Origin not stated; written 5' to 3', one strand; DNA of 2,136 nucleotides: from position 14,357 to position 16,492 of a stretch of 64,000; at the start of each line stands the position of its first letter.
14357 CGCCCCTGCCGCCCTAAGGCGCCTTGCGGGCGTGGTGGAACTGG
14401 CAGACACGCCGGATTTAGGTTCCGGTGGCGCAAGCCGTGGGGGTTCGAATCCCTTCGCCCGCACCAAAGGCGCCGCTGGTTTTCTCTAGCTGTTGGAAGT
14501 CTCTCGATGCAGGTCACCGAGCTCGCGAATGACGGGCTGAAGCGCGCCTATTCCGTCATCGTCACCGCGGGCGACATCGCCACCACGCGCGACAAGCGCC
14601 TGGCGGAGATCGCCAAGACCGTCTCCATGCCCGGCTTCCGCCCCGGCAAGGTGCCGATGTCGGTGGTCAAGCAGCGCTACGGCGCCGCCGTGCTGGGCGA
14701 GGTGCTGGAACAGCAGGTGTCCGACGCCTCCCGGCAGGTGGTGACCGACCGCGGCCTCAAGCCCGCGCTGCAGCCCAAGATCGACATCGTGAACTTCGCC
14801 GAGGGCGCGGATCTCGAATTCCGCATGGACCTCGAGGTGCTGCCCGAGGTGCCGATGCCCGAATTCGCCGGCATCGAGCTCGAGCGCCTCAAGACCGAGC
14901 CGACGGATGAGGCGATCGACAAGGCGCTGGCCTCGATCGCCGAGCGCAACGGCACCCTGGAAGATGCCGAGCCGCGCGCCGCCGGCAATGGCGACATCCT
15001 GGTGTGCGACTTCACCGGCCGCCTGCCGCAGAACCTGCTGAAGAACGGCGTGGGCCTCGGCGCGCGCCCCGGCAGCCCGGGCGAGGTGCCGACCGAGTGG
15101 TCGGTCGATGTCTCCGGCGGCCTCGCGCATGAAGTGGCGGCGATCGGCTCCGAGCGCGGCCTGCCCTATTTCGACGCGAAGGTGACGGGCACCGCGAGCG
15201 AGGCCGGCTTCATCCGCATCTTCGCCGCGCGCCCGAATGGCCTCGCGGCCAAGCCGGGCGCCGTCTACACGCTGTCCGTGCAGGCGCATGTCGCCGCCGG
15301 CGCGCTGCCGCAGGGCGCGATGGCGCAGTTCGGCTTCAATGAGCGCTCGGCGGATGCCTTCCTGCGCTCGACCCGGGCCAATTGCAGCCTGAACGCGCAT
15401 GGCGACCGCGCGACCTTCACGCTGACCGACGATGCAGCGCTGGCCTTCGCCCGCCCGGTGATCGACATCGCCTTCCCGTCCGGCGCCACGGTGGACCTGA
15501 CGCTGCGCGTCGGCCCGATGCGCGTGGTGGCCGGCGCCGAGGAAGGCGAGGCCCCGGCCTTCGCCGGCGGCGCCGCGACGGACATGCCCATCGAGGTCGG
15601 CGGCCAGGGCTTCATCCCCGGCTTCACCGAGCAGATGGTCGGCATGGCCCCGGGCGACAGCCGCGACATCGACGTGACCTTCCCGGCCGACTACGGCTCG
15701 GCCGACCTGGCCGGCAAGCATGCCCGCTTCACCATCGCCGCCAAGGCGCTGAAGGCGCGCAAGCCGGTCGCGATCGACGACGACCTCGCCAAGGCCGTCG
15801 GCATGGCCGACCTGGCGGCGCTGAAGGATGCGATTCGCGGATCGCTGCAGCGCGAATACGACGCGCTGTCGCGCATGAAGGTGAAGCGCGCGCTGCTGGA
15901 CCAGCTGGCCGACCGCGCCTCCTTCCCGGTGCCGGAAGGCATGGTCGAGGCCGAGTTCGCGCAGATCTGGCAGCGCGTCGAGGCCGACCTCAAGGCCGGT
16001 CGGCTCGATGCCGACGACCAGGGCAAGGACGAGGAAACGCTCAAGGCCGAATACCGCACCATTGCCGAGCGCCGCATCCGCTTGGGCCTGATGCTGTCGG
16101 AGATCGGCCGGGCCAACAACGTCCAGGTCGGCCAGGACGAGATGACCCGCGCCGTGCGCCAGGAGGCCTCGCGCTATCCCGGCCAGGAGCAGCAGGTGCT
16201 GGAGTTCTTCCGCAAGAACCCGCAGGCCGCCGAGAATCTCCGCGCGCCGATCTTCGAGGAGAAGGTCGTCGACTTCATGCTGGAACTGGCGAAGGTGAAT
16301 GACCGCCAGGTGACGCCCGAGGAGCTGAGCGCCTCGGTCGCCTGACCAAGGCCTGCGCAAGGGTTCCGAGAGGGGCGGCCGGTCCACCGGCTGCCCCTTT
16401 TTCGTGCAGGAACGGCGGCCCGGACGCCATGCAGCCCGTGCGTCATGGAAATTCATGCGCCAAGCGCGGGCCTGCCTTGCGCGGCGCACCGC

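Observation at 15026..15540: Trigger factor with a ~170-aa foreign beta-sandwich-like domain inserted in the FKBP PPIase domain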

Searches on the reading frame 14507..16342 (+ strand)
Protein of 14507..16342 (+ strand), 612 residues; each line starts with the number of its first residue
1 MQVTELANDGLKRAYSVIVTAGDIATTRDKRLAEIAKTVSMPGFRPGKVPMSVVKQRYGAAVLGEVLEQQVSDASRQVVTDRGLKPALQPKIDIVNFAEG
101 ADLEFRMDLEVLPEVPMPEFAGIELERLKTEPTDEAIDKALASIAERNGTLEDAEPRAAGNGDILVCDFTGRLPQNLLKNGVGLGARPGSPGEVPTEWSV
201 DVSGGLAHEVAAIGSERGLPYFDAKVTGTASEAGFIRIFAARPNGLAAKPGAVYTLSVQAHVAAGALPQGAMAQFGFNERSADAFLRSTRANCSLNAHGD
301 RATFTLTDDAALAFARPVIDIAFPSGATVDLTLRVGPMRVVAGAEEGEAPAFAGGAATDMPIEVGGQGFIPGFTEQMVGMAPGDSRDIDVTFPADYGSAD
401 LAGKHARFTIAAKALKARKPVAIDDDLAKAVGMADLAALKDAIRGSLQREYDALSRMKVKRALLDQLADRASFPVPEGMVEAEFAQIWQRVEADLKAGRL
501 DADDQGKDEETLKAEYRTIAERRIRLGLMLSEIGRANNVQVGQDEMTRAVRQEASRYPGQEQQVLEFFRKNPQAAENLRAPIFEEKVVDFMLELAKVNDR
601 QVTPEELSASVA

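Call 3: search_protein_families(library=pfam, proteins=[window:14507-16342:+], max_evalue=1)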
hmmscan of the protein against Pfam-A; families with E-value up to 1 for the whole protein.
window:14507-16342:+ (612 aa): 3 families
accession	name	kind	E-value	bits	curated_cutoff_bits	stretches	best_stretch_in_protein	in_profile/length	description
PF05697.18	Trigger_N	-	1.5e-38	132.8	22.2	1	1-143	1-143/144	Bacterial trigger factor protein (TF)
PF05698.19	Trigger_C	-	1.9e-38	132.5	22.7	1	436-593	2-162/162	Bacterial trigger factor protein (TF) C-terminus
PF00254.34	FKBP_C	-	5.1e-09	36.8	21.1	1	352-405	25-86/94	FKBP-type peptidyl-prolyl cis-trans isomerase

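Call 4: search_protein_families(library=ncbifam, proteins=[window:14507-16342:+], max_evalue=1)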
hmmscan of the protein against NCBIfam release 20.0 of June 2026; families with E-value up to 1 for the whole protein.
window:14507-16342:+ (612 aa): 4 families
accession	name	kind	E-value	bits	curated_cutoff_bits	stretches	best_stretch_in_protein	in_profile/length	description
TIGR00115.1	tig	equivalog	5.6e-116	387.8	180.2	2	351-592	167-410/410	trigger factor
NF045756.1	MPN555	equivalog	0.0085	15.9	200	1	513-593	97-173/179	MPN555 family protein chaperone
NF008674.1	PRK11679.1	equivalog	0.15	10.9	371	1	406-522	173-287/345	outer membrane protein assembly factor BamC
NF005413.0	PRK06986.1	subfamily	0.74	9.6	201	0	412-474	30-92/241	RNA polymerase sigma factor FliA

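Call 5: search_solved_structures(query=window:14507-16342:+, max_evalue=0.01, show_alignments=2)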
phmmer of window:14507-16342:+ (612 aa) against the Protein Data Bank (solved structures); distinct sequences matched with E-value up to 0.01: 18.
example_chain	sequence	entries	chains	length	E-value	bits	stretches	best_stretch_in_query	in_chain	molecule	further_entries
1w26_A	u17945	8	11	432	6.9e-47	163.9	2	346-608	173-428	TRIGGER FACTOR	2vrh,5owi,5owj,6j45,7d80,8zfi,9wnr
2mlx_A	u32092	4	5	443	7.7e-47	163.7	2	346-608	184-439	Trigger factor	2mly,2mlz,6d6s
1t11_A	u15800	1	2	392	1.2e-40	143.2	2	351-562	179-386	Trigger factor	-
8p7x_X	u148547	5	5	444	4.9e-19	71.9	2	26-180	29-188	Trigger factor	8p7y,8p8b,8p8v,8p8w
1w2b_5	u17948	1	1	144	5.1e-17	65.3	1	1-141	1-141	TRIGGER FACTOR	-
1oms_A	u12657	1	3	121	1.3e-13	54.1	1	1-117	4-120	Trigger Factor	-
7d6z_h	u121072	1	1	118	1.5e-13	53.8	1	1-116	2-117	Trigger factor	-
4urd_A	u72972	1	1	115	3.5e-13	52.6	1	1-115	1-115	TRIGGER FACTOR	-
1p9y_A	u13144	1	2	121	8.7e-13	51.3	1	1-117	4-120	Trigger factor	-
1l1p_A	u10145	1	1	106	2.2e-09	40.1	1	343-419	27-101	trigger factor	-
5zr0_A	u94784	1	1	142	4.9e-09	38.9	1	343-419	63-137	Maltose-binding periplasmic protein,Trigger factor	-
3gty_X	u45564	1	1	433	1.8e-08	37.1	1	1-164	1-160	Trigger factor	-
3gu0_A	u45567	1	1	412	2.8e-08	36.4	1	1-164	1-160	Trigger factor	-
6j0a_Q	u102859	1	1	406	1.1e-07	34.5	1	1-164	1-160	Trigger factor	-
2aar_7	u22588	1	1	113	3e-07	33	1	7-115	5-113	Trigger Factor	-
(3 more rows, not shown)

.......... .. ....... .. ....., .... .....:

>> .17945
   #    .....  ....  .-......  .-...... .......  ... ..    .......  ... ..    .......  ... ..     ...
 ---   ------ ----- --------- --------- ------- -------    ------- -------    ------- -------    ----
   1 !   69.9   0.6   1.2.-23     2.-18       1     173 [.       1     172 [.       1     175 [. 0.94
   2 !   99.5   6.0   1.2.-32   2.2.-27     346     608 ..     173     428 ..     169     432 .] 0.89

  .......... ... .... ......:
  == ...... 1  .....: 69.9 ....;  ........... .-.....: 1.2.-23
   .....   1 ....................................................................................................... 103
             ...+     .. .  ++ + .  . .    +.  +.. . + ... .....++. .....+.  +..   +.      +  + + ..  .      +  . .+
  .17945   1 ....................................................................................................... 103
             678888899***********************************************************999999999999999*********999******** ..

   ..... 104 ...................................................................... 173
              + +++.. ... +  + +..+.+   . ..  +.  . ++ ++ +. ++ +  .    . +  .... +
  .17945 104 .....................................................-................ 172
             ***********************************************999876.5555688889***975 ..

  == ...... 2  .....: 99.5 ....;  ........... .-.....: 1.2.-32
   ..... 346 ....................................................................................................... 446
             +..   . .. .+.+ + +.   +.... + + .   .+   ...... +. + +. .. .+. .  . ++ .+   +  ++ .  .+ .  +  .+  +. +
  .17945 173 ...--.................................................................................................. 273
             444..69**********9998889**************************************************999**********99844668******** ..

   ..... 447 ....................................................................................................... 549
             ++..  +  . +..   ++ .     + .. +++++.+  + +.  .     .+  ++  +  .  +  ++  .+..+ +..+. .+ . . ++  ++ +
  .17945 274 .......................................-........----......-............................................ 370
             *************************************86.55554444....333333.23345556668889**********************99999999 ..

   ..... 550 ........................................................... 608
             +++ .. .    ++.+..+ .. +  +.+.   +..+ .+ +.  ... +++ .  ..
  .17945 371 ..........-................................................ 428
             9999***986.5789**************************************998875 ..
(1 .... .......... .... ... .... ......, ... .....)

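Call 10: find_related_loci(query=window:14507-16342:+, collection=genome_contigs, flank=4000)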
Query window:14507-16342:+ (612 aa) in genome_contigs; peptide patterns used: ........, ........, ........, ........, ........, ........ (x = any residue, [..] = any of these).
278 stretches matched a pattern; 198 encode a relative of the query (tblastn E <= 1e-3); the best 80 are kept; 79 distinct loci.
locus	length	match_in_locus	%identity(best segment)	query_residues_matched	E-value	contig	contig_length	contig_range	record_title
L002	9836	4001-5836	93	1-612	0e+0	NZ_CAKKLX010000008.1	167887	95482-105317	Roseomonas sp. CECT 9278 isolate AB11; 160606 SFS 39, whole genome shotgun sequence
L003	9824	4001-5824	82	1-608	0e+0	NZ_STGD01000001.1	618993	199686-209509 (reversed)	Roseomonas sp. HF4 HF4_ctg001, whole genome shotgun sequence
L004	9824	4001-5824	80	1-610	0e+0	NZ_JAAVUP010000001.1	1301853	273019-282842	Neoroseomonas oryzicola strain KCTC 22478 Scaffold1, whole genome shotgun sequence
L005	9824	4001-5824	80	1-610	0e+0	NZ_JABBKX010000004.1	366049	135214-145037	Neoroseomonas marina strain JC162 Scaffold4, whole genome shotgun sequence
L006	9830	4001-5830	78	1-610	0e+0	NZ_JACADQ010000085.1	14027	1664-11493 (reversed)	Neoroseomonas rubea strain MO17 85, whole genome shotgun sequence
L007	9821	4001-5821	77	1-610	0e+0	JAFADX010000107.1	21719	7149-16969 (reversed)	MAG: Proteobacteria bacterium isolate OH_SBB_96 k127_1135160, whole genome shotgun sequence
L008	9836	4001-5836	93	1-612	0e+0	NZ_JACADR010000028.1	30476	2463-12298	Roseomonas rosulenta strain OP-27 28, whole genome shotgun sequence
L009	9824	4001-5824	76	1-610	0e+0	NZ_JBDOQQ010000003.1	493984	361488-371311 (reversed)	Roseomonas sp. CAU 1739 contig3, whole genome shotgun sequence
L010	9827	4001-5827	74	1-609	0e+0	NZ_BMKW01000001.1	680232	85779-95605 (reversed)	Neoroseomonas lacus strain CGMCC 1.3617 sequence01, whole genome shotgun sequence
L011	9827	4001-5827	74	1-612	0e+0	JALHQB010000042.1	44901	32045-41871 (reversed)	MAG: Acetobacteraceae bacterium isolate bin.6 c_000000003988, whole genome shotgun sequence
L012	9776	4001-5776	74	1-610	0e+0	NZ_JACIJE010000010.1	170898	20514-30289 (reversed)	Neoroseomonas alkaliterrae strain DSM 25895 Ga0373337_10, whole genome shotgun sequence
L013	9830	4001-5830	74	1-612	0e+0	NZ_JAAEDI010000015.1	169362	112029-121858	Neoroseomonas terrae strain LMG 31159 contig00015, whole genome shotgun sequence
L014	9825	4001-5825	73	1-608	0e+0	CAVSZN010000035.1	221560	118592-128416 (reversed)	MAG: uncultured Alphaproteobacteria bacterium isolate MFD04716.bin.2.104 genome assembly, contig: contig_73225, whole ge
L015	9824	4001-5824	56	1-602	0e+0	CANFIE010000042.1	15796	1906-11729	MAG: Acetobacteraceae bacterium isolate Jr-11may16-217 genome assembly, contig: Jr-11may16-C6434, whole genome shotgun s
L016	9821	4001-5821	95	1-607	0e+0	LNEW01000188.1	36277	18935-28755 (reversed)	MAG: Rhodospirillales bacterium Ga0074136 Ga0074136_1159.1, whole genome shotgun sequence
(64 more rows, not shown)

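Call 62: find_homologous_proteins(query=window:14507-16342:+, max_evalue=1e-20)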
Query window:14507-16342:+ (612 aa): 6959 proteins with E <= 1e-20 among 8000 candidates; the best 120 are listed.
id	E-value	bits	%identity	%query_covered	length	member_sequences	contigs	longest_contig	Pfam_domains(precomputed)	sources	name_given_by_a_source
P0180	0.0e+0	1281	96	100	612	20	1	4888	PF00254.35,PF05697.19,PF05698.20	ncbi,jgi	-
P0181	0.0e+0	1216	93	100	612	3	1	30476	PF00254.35,PF05697.19,PF05698.20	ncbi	-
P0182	0.0e+0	1213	91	100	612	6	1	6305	PF00254.35,PF05697.19,PF05698.20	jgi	jgi:FKBP-type peptidyl-prolyl cis-trans isomerase (trigger factor)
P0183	0.0e+0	1205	91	100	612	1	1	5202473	PF00254.35,PF05697.19,PF05698.20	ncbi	-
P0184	0.0e+0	1183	89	100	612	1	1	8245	PF00254.35,PF05697.19,PF05698.20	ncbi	-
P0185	0.0e+0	1168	87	100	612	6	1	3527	PF00254.35,PF05697.19,PF05698.20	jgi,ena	-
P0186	0.0e+0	1131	85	100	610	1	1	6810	PF00254.35,PF05697.19,PF05698.20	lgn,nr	nr:trigger factor [Neoroseomonas eburnea]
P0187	0.0e+0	1090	83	100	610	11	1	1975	PF00254.35,PF05697.19,PF05698.20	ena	-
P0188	0.0e+0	1088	92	90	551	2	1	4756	PF00254.35,PF05697.19,PF05698.20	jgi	jgi:FKBP-type peptidyl-prolyl cis-trans isomerase (trigger factor)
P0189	0.0e+0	1074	81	100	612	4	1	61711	PF00254.35,PF05697.19,PF05698.20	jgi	-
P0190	0.0e+0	1066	81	100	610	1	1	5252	PF00254.35,PF05697.19,PF05698.20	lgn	-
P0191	0.0e+0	1064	80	100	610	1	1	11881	PF00254.35,PF05697.19,PF05698.20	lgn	-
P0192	0.0e+0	1062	80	100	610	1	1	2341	PF00254.35,PF05697.19,PF05698.20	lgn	-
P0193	0.0e+0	1053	80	100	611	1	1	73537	PF00254.35,PF05697.19,PF05698.20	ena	-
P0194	0.0e+0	1052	80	100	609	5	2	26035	PF00254.35,PF05697.19,PF05698.20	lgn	-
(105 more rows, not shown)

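Call 70: predict_structure(alignment_id=A3)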
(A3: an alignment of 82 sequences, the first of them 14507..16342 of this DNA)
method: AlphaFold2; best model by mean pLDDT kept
length: 612 residues; sequences in the alignment: 82
mean_pLDDT: 90.3   pTM: 0.55
mean pLDDT of the five models: 90.3, 89.2, 88.9, 88.6, 88.4
residues with pLDDT >= 90: 389; 70-90: 220; 50-70: 2; < 50: 1
segments of 3 or more residues with pLDDT < 50: none
pLDDT, mean of each block of 10 residues (from residue 1): 91 95 92 88 83 89 91 93 91 88 94 88 88 89 85 88 92 93 91 93 94 91 95 93 94 96 93 97 94 92 96 97 93 96 88 89 85 91 93 84 91 88 86 90 92 91 90 92 91 81 84 92 93 92 89 86 88 84 92 90 82 45
secondary structure, 60 per line:
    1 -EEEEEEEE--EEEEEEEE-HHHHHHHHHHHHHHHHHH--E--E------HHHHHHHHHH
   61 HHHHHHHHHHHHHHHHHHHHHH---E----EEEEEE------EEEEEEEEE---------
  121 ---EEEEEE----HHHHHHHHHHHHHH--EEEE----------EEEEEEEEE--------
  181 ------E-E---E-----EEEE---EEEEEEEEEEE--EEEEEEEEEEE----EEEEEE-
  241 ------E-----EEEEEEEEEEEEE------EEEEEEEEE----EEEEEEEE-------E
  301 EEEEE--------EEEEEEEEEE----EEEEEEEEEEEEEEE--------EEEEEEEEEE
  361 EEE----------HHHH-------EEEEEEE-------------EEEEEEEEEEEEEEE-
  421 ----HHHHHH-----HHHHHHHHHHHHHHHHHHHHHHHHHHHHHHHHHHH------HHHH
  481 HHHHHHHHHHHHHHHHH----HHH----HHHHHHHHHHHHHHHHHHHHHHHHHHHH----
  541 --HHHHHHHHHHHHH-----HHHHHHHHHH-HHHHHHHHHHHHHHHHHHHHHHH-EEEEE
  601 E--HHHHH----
elements in order: E2-9 E12-19 H21-38 H51-82 E91-96 E103-111 E124-129 H134-147 E150-153 E164-172 E199-202 E206-216 E219-229 E234-239 E253-265 E272-280 E285-292 E300-305 E314-323 E328-342 E351-363 H374-377 E385-391 E405-419 H425-430 H436-470 H477-497 H509-536 H543-555 H561-570 H572-594 E596-601 H604-608

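Call 84: fold_search(model_id=the predicted structure, library=pdb)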
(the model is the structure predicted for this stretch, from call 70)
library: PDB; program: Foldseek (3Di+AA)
matches with E <= 10: 1424; with E <= 0.001: 86
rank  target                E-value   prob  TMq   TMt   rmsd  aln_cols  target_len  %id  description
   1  2vrh_A                1.1e-27  1.00  0.45  0.61  10.8       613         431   22  Structure of the E. coli trigger factor bound to a translating ribosome (released 2008-06-17)
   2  1w26_A                4.0e-27  1.00  0.45  0.61  13.1       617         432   22  Trigger Factor in Complex with the Ribosome forms a Molecular Cradle for Nascent Proteins (released 2004-09-02)
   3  3gty_X                2.4e-19  1.00  0.41  0.56  14.0       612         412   14  Promiscuous Substrate Recognition in Folding and Assembly Activities of the Trigger Factor Chaperone (released 2009-12-22)
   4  1t11_B                1.4e-18  1.00  0.19  0.30  25.1       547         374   20  Trigger Factor (released 2004-09-21)
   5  3gu0                  6.2e-18  1.00  0.39  0.54  14.2       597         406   14  Promiscuous Substrate Recognition in Folding and Assembly Activities of the Trigger Factor Chaperone (released 2009-12-22)
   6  1t11_A                1.3e-17  1.00  0.19  0.31  25.4       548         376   20  Trigger Factor (released 2004-09-21)
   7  1oms_B                5.0e-10  1.00  0.18  0.92   1.5       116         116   35  Structure determination by MAD: E.coli Trigger Factor binding at the ribosomal exit tunnel. (released 2003-12-16)
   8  1p9y_A                6.9e-10  1.00  0.19  0.92   1.6       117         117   34  Ribosome binding of E. coli Trigger Factor mutant F44L. (released 2003-12-16)
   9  1oms_A                8.2e-10  1.00  0.18  0.93   1.6       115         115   36  Structure determination by MAD: E.coli Trigger Factor binding at the ribosomal exit tunnel. (released 2003-12-16)
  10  1oms_C                1.3e-09  1.00  0.19  0.93   1.3       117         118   35  Structure determination by MAD: E.coli Trigger Factor binding at the ribosomal exit tunnel. (released 2003-12-16)
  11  7zgi_B                8.3e-09  1.00  0.28  0.45  11.4       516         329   11  chloroplast trigger factor (TIG1) (released 2022-10-12)
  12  7zgi_A                1.1e-08  1.00  0.27  0.45  14.4       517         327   13  chloroplast trigger factor (TIG1) (released 2022-10-12)
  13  2y64_A                3.6e-06  1.00  0.20  0.60   4.7       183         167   17  Xylopentaose binding mutated (X-2 L110F) CBM4-2 Carbohydrate Binding Module from a Thermostable Rhodothermus marinus X (released 2012-03-07)
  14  2y6j                  5.9e-06  1.00  0.19  0.57   5.7       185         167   18  X-2 engineered mutated CBM4-2 Carbohydrate Binding Module from a Thermostable Rhodothermus marinus Xylanase (released 2012-03-07)
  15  1gui_A                1.0e-05  1.00  0.17  0.52   6.6       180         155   18  CBM4 structure and function (released 2002-09-26)
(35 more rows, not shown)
